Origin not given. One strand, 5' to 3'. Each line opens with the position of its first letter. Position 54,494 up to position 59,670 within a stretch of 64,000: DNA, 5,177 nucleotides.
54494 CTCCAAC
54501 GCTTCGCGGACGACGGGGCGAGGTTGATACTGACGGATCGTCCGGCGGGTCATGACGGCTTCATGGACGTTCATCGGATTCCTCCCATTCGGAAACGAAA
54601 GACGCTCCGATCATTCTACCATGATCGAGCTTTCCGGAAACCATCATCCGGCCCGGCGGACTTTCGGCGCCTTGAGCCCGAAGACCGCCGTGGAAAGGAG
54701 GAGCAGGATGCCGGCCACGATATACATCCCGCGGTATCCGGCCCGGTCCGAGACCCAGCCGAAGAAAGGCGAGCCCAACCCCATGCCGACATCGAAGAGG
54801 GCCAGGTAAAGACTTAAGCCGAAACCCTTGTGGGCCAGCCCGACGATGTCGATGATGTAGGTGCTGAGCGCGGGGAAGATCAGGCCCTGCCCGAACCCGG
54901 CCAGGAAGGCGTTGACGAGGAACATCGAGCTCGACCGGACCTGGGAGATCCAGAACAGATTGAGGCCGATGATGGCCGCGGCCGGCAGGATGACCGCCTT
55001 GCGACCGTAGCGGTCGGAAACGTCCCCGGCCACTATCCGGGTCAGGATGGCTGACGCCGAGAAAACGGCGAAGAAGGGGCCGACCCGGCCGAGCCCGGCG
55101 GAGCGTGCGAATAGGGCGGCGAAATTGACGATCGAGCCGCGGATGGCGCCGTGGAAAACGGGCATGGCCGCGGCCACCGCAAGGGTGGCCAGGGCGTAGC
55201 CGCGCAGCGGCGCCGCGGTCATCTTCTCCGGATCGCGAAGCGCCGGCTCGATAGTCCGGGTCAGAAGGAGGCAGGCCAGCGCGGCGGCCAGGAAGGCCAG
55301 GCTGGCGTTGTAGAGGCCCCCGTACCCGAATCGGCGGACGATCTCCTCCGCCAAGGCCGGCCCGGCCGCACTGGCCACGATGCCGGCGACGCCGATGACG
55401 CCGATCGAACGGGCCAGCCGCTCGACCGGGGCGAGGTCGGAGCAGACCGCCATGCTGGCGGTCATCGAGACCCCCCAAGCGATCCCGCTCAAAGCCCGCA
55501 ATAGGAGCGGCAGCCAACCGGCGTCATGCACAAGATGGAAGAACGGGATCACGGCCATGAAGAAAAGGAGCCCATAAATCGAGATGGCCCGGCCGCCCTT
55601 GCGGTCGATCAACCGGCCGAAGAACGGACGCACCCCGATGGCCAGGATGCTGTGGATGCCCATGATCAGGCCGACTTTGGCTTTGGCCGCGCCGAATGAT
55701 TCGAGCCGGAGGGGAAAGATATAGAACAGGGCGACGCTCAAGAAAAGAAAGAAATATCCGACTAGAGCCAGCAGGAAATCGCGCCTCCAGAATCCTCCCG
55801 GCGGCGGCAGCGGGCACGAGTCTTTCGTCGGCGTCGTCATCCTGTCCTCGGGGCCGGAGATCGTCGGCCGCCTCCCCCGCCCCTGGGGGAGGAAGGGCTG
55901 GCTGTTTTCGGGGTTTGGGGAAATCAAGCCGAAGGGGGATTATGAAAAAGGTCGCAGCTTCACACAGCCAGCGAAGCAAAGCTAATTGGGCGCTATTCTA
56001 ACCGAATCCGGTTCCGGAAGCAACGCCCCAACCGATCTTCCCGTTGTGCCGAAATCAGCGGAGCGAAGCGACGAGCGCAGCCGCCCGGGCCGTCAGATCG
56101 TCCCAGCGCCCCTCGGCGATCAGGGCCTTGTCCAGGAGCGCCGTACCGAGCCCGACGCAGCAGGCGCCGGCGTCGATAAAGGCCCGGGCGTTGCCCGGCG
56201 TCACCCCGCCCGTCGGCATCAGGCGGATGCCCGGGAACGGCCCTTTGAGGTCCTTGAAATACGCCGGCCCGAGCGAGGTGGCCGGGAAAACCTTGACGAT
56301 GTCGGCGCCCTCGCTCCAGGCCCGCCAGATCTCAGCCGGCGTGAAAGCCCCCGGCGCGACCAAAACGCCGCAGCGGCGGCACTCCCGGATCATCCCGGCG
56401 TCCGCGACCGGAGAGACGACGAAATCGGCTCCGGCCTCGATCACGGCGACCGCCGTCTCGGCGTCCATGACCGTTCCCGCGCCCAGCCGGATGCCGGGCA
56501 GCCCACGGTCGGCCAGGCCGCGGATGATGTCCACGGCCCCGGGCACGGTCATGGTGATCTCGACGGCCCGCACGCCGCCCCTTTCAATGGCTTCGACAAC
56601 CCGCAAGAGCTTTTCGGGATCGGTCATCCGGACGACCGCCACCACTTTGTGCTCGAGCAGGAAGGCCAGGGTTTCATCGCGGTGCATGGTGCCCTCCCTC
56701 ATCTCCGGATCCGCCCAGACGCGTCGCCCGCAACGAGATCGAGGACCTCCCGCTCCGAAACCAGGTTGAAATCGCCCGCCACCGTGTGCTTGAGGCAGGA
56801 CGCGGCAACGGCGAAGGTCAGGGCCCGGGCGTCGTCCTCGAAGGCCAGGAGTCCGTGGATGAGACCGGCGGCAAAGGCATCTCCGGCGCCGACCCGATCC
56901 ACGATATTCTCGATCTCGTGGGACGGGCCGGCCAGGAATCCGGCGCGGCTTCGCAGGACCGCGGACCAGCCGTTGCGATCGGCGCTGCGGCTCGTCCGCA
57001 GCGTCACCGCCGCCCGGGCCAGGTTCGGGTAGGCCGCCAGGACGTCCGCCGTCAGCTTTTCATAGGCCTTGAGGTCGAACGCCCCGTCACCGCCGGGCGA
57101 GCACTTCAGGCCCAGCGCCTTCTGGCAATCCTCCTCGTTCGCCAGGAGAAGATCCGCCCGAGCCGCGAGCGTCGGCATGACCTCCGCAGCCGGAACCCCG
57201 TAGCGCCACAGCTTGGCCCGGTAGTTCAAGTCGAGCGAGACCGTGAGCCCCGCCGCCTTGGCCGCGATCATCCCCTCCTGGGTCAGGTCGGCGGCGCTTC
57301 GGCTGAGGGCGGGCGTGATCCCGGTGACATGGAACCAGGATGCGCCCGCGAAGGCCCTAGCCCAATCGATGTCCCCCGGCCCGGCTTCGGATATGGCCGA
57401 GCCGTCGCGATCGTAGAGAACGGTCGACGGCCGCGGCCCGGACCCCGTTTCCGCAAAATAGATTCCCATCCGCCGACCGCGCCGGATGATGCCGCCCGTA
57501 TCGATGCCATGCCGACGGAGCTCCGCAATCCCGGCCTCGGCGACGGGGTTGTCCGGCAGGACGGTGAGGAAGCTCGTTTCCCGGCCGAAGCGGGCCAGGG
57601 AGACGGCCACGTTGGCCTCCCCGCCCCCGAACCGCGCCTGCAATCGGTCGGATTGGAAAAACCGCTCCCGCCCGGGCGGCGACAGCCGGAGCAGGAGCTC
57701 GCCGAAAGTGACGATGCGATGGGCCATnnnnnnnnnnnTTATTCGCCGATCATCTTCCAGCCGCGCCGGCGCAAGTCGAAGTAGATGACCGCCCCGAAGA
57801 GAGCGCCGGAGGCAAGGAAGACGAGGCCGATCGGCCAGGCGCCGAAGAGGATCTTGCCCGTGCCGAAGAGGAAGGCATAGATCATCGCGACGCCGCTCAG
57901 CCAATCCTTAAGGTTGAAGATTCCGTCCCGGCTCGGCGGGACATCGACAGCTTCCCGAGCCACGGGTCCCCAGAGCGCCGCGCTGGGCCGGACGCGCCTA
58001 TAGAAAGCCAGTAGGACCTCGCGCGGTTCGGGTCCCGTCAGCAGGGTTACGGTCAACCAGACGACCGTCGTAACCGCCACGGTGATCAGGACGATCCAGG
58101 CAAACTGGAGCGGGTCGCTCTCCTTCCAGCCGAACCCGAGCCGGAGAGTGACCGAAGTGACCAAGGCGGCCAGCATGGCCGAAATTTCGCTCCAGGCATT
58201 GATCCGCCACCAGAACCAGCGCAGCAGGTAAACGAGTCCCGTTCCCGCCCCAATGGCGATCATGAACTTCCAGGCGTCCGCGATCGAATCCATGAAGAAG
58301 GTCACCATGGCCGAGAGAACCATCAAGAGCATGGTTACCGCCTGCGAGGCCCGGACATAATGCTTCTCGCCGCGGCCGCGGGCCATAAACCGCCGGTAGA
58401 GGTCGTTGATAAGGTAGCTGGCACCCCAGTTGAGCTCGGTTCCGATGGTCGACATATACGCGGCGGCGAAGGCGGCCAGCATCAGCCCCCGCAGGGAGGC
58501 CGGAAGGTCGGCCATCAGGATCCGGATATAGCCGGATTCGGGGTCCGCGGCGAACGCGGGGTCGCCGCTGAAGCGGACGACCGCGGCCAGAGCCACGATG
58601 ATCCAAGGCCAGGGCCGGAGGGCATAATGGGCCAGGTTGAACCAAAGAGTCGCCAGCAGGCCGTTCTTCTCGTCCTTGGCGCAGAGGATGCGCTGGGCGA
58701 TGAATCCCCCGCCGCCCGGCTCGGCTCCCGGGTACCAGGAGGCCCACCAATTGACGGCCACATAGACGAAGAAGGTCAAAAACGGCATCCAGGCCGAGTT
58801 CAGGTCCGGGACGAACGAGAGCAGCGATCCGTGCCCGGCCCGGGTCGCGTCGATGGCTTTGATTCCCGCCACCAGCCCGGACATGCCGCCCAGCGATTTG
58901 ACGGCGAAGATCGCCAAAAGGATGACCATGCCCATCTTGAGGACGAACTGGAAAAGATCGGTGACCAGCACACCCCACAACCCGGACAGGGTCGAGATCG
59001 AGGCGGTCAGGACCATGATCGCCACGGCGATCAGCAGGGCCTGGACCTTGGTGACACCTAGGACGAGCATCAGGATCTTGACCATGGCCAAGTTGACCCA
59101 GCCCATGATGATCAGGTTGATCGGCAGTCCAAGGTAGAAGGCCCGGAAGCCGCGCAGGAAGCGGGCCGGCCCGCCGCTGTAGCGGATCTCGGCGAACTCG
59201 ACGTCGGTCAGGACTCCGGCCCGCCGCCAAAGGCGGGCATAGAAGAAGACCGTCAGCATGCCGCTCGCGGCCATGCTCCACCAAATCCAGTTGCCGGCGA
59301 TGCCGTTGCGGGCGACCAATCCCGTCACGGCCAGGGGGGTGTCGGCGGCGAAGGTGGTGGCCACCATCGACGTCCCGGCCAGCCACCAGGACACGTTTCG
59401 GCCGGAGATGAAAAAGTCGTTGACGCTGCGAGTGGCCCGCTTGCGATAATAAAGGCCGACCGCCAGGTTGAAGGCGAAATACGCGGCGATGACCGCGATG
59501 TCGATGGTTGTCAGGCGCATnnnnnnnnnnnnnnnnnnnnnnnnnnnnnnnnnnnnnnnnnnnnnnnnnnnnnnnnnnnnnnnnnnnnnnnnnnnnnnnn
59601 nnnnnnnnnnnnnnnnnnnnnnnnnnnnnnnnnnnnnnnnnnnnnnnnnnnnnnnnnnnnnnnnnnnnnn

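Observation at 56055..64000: Divergent locus: an SSS-kdgK-eda operon facing an operon of unknown secreted proteins; candidate undescribed polysaccharide or uronate module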

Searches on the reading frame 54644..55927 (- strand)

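Call 52: search_protein_families(library=pfam, proteins=[window:54644-55927:-], max_evalue=0.0001)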
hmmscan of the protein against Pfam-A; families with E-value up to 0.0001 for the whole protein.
window:54644-55927:- (427 aa): 3 families
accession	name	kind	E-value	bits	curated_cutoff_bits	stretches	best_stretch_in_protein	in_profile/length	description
PF07690.21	MFS_1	-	7.1e-40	137.4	33.4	2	55-328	2-289/347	Major Facilitator Superfamily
PF12832.13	MFS_1_like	-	6.5e-11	42.3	25.2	2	256-399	221-368/373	MFS_1 like family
PF00083.30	Sugar_tr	-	5.7e-10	39.1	22.3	0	281-370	47-139/452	Sugar (and other) transporter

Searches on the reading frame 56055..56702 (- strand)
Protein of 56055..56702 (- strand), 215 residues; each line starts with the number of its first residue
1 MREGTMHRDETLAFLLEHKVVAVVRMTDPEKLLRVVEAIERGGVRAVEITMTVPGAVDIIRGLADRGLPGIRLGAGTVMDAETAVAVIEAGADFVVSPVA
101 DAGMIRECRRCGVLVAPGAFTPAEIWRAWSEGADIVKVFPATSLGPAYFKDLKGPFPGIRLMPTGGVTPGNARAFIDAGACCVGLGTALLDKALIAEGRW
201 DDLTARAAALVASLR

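Call 6: search_protein_families(library=pfam, proteins=[window:56055-56702:-], max_evalue=0.1)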
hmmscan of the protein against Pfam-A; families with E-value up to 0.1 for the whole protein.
window:56055-56702:- (215 aa): 2 families
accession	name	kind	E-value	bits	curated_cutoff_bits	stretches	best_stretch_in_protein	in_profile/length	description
PF01081.25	Aldolase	-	1.3e-43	149.1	27.8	1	15-204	5-194/196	KDPG and KHG aldolase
PF01180.27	DHO_dh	-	0.075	12.7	27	0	159-190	241-273/291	Dihydroorotate dehydrogenase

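Call 7: search_protein_families(library=ncbifam, proteins=[window:56055-56702:-], max_evalue=0.1)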
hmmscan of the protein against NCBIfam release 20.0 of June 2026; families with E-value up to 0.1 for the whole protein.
window:56055-56702:- (215 aa): 13 families
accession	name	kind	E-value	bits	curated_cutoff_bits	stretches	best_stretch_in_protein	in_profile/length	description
TIGR01182.1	eda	subfamily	3.1e-54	183.4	156.05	1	15-211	5-201/204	bifunctional 4-hydroxy-2-oxoglutarate aldolase/2-dehydro-3-deoxy-phosphogluconate aldolase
NF005119.0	PRK06552.1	subfamily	1.7e-53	181.3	238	1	6-213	1-208/213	bifunctional 2-keto-4-hydroxyglutarate aldolase/2-keto-3-deoxy-6-phosphogluconate aldolase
NF005673.0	PRK07455.1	equivalog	6.3e-51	172.6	232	1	11-214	6-209/213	bifunctional 4-hydroxy-2-oxoglutarate aldolase/2-dehydro-3-deoxy-phosphogluconate aldolase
NF005499.0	PRK07114.1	equivalog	1.1e-42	146.3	275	1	6-211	4-214/223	bifunctional 4-hydroxy-2-oxoglutarate aldolase/2-dehydro-3-deoxy-phosphogluconate aldolase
NF004325.0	PRK05718.1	subfamily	3.9e-42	144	241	1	13-212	10-209/213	keto-hydroxyglutarate-aldolase/keto-deoxy-phosphogluconate aldolase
NF006600.0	PRK09140.1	subfamily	5.6e-38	130.3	207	1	16-212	9-202/210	2-dehydro-3-deoxy-6-phosphogalactonate aldolase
NF004673.0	PRK06015.1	equivalog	1.6e-33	116.3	320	1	9-209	6-206/212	2-dehydro-3-deoxy-phosphogluconate aldolase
NF041633.1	trifunc_aldol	exception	2.8e-24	85.5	700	1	15-207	6-210/580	KHG/KDPG aldolase/sugar kinase fusion protein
NF003652.0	PRK05286.2-5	equivalog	0.013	14.6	267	0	27-95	252-319/353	quinone-dependent dihydroorotate dehydrogenase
NF006049.0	PRK08195.1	subfamily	0.013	14.5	229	1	30-138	5-111/344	4-hyroxy-2-oxovalerate/4-hydroxy-2-oxopentanoic acid aldolase,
NF008693.0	PRK11713.2-3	equivalog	0.024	13.8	210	0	163-191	198-226/246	16S rRNA (uracil(1498)-N(3))-methyltransferase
TIGR03217.1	4OH_2_O_val_ald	equivalog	0.035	13.3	286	1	33-138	3-106/334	4-hydroxy-2-oxovalerate aldolase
NF006900.1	PRK09390.1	equivalog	0.046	13.2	255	1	10-110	18-118/203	response regulator FixJ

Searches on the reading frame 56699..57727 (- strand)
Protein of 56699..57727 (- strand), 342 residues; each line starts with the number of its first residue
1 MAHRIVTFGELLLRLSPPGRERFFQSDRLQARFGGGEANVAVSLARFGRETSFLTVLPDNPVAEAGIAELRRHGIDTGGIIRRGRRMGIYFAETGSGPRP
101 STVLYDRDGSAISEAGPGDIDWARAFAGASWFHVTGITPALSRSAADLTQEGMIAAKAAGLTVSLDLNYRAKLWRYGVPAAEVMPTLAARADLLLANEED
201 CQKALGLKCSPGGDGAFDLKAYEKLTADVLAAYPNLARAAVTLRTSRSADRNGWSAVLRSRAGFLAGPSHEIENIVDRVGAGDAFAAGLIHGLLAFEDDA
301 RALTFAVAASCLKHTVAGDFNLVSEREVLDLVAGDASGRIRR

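Call 6: search_protein_families(library=pfam, proteins=[window:56699-57727:-], max_evalue=0.1)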
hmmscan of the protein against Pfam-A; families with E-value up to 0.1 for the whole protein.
window:56699-57727:- (342 aa): 1 family
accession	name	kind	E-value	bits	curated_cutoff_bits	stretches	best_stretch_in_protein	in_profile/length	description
PF00294.29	PfkB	-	9.7e-30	104.4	25.8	1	4-318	3-294/302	pfkB family carbohydrate kinase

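Call 7: search_protein_families(library=ncbifam, proteins=[window:56699-57727:-], max_evalue=0.1)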
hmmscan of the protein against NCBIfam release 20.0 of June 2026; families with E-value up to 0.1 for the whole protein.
window:56699-57727:- (342 aa): 21 families
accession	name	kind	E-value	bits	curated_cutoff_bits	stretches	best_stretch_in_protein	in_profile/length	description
NF041633.1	trifunc_aldol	exception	1e-133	446.8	700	1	3-342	242-580/580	KHG/KDPG aldolase/sugar kinase fusion protein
NF041332.1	KDG_KDGal_kin_Halo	equivalog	5.5e-65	219.9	440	2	4-210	3-209/320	bifunctional 2-dehydro-3-deoxygluconokinase/2-dehydro-3-deoxygalactonokinase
TIGR04382.1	myo_inos_iolC_N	equivalog_domain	1.7e-29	103.1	300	1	22-312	22-288/309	5-dehydro-2-deoxygluconokinase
NF040938.1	KDG_KDGal_kin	equivalog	2.7e-28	98.9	400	1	5-326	1-296/305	bifunctional 2-dehydro-3-deoxygluconokinase/2-dehydro-3-deoxygalactonokinase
NF006957.1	PRK09434.1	equivalog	2.3e-13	50.3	450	2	7-199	6-188/302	fructokinase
NF053626.1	RibKinHalex1628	equivalog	3.7e-13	49.6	330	2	258-331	216-290/293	ATP-dependent ribose-1-phosphate kinase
NF052444.1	DhDoxglucKinKdgK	equivalog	7.8e-12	45.2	400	1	25-200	16-198/303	2-dehydro-3-deoxygluconokinase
NF049991.1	TagKinase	equivalog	3.7e-11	42.4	420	2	5-206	10-210/321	tagatose kinase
TIGR02152.1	D_ribokin_bact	equivalog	2.9e-10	39.9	299.65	2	24-82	25-83/298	ribokinase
NF008353.0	PRK11142.1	equivalog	1.2e-08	34.8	341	2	274-330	244-300/307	ribokinase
NF041134.1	R1P_kin_Thcocales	equivalog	1.6e-08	34.4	500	2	252-295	201-244/291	ADP-dependent ribose-1-phosphate kinase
NF047869.1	myo_kin_aldol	exception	1.1e-07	30.6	600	2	29-175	34-178/586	bifunctional 5-dehydro-2-deoxygluconokinase/5-dehydro-2-deoxyphosphogluconate aldolase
NF007321.0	PRK09813.1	equivalog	2.3e-07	30.6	247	2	264-306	206-247/261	fructoselysine 6-kinase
TIGR03168.1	1-PFK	subfamily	3.2e-07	29.6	216.4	1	261-316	230-284/305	hexose kinase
TIGR03828.1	pfkB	equivalog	1.4e-06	27.6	292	1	271-314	240-282/305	1-phosphofructokinase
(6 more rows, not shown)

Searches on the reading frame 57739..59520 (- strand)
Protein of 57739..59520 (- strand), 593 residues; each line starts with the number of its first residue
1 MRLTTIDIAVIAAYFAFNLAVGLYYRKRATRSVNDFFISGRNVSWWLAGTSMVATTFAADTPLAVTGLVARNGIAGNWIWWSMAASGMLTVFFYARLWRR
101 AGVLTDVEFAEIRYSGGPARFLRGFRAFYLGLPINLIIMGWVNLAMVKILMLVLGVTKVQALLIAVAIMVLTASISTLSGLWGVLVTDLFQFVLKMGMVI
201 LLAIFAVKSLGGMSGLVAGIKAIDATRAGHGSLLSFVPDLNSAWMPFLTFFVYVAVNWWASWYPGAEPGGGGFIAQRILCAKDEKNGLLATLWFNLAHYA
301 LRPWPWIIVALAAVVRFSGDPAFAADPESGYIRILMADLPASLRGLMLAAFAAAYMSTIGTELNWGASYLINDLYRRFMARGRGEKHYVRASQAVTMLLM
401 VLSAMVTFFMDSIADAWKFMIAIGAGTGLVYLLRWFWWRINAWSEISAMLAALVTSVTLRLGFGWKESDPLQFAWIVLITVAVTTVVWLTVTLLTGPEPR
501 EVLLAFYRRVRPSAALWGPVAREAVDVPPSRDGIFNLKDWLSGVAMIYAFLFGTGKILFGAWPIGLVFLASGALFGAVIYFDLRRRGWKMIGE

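Call 6: search_protein_families(library=pfam, proteins=[window:57739-59520:-], max_evalue=0.1)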
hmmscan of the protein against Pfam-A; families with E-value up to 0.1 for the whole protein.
window:57739-59520:- (593 aa): 1 family
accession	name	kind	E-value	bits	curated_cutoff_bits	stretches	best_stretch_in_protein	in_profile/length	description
PF00474.23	SSF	-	1.2e-24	87.4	22.8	1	36-450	1-404/406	Sodium:solute symporter family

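Call 7: search_protein_families(library=ncbifam, proteins=[window:57739-59520:-], max_evalue=0.1)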
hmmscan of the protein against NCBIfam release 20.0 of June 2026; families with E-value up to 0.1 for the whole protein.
window:57739-59520:- (593 aa): 5 families
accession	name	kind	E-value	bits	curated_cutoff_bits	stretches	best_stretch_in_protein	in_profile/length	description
TIGR00813.1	sss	superfamily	1.7e-27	96.6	184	1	36-451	1-410/411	sodium/solute symporter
TIGR02121.1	Na_Pro_sym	equivalog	1.4e-17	63.7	515.5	1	9-460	5-438/488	sodium/proline symporter PutP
NF007790.0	PRK10484.1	equivalog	5.3e-16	58.5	401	1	23-493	22-481/527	solute:sodium symporter family transporter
TIGR02119.1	panF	equivalog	1e-09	38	328.05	2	335-461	311-439/471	sodium/pantothenate symporter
TIGR03648.1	Na_symport_lg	subfamily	5.3e-06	25.1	320.75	2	336-463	355-484/547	VC_2705 family sodium/solute symporter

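Call 50: search_solved_structures(query=window:57739-59517:-, max_evalue=0.001)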
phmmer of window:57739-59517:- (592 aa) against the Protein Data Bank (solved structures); distinct sequences matched with E-value up to 0.001: 12.
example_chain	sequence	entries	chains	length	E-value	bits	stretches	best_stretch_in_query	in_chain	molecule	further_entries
2xq2_A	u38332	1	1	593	8.5e-22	80.6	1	2-485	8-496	SODIUM/GLUCOSE COTRANSPORTER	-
3dh4_A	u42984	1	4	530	5.2e-16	61.5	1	38-486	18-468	Sodium/glucose cotransporter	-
7sl8_A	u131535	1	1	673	1.4e-15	60.1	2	5-217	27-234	Sodium/glucose cotransporter 1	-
7sla_A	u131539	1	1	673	1.4e-15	60.1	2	5-217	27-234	Sodium/glucose cotransporter 1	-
5nv9_A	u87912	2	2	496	5.7e-15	58.1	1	5-461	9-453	Putative sodium:solute symporter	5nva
7wmv_A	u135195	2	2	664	1.9e-14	56.4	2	5-217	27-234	Sodium/glucose cotransporter 1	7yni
7vsi_A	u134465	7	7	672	1.4e-13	53.5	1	5-216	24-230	Sodium/glucose cotransporter 2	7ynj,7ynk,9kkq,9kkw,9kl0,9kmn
8hb0_A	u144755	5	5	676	1.4e-13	53.5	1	5-216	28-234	Sodium/glucose cotransporter 2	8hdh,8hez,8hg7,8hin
2xq2_B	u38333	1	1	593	2.1e-13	52.9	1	42-485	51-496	SODIUM/GLUCOSE COTRANSPORTER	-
9zfl_A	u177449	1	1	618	1.6e-10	43.4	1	6-383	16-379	Sodium/iodide cotransporter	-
7uuy_A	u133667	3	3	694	5.6e-10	41.6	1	6-383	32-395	Sodium/iodide cotransporter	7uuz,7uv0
9rws_A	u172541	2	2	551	0.00019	23.3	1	17-421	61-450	Solute carrier family 5 (High affinity choline transporter), member 7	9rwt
